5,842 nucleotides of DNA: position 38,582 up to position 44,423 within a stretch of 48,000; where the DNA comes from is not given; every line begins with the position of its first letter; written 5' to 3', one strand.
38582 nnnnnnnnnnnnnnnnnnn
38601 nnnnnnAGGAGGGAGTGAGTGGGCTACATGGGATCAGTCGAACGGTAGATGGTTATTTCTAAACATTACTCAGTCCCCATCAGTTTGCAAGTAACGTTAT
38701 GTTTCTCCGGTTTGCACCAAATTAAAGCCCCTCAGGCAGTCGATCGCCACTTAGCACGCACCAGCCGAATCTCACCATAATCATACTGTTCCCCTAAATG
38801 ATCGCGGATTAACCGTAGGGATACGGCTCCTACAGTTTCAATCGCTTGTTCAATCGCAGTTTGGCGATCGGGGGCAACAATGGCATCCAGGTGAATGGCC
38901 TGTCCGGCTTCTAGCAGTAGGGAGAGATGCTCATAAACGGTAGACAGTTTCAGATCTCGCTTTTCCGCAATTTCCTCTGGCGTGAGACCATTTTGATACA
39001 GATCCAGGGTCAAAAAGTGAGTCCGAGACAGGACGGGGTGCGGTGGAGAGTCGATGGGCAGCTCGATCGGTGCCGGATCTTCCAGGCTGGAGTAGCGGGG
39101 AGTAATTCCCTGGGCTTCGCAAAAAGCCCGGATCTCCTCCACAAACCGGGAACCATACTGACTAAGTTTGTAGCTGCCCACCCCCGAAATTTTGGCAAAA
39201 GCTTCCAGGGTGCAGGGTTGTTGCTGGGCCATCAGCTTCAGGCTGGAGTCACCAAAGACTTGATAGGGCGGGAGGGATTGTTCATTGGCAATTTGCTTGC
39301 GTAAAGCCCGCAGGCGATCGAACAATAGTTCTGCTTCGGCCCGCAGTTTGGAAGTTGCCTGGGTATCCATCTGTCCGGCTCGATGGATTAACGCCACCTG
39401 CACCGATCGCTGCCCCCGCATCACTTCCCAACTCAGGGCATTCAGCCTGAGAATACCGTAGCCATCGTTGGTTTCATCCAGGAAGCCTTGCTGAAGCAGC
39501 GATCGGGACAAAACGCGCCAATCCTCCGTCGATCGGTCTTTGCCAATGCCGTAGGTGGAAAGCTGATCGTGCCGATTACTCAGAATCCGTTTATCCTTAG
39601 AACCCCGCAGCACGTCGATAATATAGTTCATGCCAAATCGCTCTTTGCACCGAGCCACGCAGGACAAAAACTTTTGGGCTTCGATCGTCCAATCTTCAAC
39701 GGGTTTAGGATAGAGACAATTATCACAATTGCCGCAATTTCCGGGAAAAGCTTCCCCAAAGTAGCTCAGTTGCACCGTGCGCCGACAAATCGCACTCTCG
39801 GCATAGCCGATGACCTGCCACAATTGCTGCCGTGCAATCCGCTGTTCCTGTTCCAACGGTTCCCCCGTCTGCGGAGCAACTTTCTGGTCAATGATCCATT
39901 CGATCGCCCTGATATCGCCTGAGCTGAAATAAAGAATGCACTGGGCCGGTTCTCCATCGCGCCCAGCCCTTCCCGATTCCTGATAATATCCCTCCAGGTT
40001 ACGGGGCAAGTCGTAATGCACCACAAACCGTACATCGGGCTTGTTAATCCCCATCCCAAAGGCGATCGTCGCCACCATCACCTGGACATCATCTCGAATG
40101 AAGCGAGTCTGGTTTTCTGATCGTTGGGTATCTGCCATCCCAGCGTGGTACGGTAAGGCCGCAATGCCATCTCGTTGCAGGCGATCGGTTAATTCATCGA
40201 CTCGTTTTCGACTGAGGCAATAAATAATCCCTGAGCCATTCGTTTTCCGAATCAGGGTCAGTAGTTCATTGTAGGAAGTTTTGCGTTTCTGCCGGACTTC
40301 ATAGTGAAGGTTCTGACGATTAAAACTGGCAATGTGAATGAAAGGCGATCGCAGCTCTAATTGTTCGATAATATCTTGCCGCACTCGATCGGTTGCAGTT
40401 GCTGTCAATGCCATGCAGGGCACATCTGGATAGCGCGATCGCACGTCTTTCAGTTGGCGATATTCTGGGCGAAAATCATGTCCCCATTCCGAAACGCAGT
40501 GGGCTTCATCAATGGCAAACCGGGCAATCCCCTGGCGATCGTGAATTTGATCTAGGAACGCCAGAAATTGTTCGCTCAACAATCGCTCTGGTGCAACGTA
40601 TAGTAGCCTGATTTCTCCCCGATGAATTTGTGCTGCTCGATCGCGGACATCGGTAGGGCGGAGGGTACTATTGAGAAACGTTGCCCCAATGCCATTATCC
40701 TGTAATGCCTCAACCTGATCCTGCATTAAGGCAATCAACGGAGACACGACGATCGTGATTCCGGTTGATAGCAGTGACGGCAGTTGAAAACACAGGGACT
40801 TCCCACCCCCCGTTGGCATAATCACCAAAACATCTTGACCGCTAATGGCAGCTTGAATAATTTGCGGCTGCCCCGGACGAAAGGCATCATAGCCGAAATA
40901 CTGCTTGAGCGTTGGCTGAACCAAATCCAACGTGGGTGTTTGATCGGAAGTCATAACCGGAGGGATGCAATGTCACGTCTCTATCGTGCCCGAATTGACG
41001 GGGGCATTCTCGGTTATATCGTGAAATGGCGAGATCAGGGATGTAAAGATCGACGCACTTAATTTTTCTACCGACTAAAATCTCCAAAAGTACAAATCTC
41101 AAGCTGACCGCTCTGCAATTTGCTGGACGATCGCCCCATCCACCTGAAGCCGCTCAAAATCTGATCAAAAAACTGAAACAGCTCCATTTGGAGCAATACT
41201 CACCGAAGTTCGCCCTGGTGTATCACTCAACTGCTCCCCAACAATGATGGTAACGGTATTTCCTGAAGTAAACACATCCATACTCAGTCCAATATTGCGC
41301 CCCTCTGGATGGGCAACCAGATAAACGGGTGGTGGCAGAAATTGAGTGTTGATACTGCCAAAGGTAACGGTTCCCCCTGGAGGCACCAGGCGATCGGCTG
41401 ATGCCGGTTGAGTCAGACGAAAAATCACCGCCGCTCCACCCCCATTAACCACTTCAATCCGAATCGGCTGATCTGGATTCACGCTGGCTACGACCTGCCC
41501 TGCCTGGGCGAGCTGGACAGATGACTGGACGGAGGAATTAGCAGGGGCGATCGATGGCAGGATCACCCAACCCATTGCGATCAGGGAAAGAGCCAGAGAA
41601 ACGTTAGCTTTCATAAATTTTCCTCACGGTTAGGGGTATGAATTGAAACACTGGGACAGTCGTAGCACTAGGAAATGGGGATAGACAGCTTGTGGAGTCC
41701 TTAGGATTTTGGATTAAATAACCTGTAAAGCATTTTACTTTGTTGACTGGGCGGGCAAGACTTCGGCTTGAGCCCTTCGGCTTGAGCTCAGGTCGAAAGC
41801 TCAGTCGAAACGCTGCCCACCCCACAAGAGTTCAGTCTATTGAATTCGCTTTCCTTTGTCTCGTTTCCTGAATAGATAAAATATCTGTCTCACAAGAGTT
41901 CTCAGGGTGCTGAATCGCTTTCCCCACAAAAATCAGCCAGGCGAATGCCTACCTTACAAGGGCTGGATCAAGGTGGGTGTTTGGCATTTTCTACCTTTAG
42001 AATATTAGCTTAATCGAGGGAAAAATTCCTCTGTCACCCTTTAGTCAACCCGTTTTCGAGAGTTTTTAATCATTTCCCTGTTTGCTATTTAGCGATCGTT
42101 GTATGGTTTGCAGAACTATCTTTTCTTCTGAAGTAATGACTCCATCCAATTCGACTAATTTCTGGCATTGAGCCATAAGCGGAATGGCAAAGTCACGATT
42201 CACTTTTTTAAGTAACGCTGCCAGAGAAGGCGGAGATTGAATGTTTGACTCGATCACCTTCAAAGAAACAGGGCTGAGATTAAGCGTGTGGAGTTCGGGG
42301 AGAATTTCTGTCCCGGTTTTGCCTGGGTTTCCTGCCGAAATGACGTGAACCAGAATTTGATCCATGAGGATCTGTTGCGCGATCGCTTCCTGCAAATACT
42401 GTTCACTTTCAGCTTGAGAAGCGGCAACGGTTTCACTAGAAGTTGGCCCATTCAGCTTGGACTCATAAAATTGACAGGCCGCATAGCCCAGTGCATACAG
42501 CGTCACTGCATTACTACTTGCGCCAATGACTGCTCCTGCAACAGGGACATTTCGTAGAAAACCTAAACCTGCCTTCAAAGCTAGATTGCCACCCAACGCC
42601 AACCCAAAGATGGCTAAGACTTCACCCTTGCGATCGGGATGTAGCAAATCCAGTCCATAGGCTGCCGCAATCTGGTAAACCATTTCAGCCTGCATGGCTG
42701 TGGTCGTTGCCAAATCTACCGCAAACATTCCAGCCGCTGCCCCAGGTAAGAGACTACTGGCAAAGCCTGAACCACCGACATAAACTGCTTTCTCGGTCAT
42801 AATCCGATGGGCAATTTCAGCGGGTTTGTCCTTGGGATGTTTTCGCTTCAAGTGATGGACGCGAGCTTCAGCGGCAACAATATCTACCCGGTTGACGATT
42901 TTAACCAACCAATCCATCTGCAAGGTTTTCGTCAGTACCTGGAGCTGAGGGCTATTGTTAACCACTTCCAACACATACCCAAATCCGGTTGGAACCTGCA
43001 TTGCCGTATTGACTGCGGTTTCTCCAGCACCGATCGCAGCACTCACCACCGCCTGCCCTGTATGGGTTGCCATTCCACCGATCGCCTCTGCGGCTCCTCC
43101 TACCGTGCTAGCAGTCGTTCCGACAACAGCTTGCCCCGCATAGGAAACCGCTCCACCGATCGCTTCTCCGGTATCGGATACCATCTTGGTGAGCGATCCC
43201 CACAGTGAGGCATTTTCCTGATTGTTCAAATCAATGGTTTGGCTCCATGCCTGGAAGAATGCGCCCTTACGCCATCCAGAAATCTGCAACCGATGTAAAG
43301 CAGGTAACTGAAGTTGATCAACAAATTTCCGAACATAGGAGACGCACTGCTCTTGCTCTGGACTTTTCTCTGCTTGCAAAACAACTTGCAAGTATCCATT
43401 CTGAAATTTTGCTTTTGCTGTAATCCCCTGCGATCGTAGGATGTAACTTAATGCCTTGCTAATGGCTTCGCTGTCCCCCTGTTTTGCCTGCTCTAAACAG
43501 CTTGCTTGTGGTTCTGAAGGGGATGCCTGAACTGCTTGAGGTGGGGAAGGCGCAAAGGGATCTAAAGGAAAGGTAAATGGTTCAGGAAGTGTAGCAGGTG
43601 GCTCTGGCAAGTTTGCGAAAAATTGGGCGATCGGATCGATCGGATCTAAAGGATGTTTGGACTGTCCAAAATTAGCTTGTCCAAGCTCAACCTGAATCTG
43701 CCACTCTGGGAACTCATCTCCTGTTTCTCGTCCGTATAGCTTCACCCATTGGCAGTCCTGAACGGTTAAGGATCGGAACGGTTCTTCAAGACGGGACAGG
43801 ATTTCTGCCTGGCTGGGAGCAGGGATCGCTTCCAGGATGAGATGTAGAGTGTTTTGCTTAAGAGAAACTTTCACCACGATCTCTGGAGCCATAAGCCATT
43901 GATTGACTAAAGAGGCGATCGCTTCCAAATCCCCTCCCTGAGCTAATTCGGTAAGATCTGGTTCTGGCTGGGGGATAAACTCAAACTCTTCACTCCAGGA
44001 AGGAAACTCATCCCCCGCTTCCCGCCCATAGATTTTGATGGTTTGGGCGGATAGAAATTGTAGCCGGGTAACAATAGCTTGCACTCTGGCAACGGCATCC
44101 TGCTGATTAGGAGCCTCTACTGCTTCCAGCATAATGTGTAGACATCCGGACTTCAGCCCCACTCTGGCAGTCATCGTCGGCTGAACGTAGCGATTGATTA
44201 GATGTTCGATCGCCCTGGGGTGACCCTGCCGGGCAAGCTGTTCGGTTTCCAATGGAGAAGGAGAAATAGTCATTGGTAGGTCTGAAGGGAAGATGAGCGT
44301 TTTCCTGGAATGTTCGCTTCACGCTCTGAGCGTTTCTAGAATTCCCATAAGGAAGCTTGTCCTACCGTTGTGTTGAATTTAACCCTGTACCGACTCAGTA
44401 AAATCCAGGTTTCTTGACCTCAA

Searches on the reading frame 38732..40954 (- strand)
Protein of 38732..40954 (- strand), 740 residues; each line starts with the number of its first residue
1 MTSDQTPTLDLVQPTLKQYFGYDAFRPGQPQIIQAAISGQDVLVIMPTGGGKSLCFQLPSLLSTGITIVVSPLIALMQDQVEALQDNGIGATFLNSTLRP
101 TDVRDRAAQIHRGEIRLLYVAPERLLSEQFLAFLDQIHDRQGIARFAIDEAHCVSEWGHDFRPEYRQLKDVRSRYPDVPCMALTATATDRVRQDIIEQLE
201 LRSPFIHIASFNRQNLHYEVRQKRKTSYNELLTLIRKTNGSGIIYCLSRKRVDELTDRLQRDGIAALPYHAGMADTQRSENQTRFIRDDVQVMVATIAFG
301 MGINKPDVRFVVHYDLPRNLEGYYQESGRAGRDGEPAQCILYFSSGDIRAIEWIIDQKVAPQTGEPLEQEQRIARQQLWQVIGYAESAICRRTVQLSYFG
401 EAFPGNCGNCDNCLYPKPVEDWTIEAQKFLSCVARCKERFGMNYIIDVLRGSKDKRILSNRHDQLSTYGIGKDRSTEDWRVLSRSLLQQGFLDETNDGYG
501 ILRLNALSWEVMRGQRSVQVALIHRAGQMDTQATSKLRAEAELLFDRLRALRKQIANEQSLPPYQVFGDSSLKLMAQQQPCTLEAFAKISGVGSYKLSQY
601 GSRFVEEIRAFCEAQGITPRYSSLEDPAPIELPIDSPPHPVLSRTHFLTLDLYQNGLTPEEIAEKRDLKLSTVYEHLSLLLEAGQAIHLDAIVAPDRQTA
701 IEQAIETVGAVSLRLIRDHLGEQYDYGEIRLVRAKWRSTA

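Call 22: search_protein_families(library=pfam, proteins=[window:38732-40954:-], max_evalue=0.00001)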
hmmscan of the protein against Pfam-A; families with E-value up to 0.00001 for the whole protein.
window:38732-40954:- (740 aa): 6 families
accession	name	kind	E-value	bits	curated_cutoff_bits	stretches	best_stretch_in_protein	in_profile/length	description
PF09382.16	RQC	-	6.5e-36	123.1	23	1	419-523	4-108/114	RQC domain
PF14493.12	HTH_40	-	2.2e-27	95.6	27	1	645-733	1-89/89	Helix-turn-helix domain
PF00270.35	DEAD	-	2.9e-26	92.6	26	1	27-191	2-163/167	DEAD/DEAH box helicase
PF00271.37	Helicase_C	-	3.8e-22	79.1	23.5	1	230-334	5-110/110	Helicase conserved C-terminal domain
PF00570.28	HRDC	-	1.3e-18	67.2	23.8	1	544-608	4-68/68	HRDC domain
PF16124.10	RecQ_Zn_bind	-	1.2e-17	64.9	25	1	346-414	2-66/66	RecQ zinc-binding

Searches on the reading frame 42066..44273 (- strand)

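Call 22: search_protein_families(library=pfam, proteins=[window:42066-44273:-], max_evalue=0.00001)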
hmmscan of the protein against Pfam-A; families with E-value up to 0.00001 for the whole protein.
window:42066-44273:- (735 aa): 1 family
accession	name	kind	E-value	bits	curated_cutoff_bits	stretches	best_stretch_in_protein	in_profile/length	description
PF12787.12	EcsC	-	9.5e-08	32.4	30.4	0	510-560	101-156/240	EcsC protein family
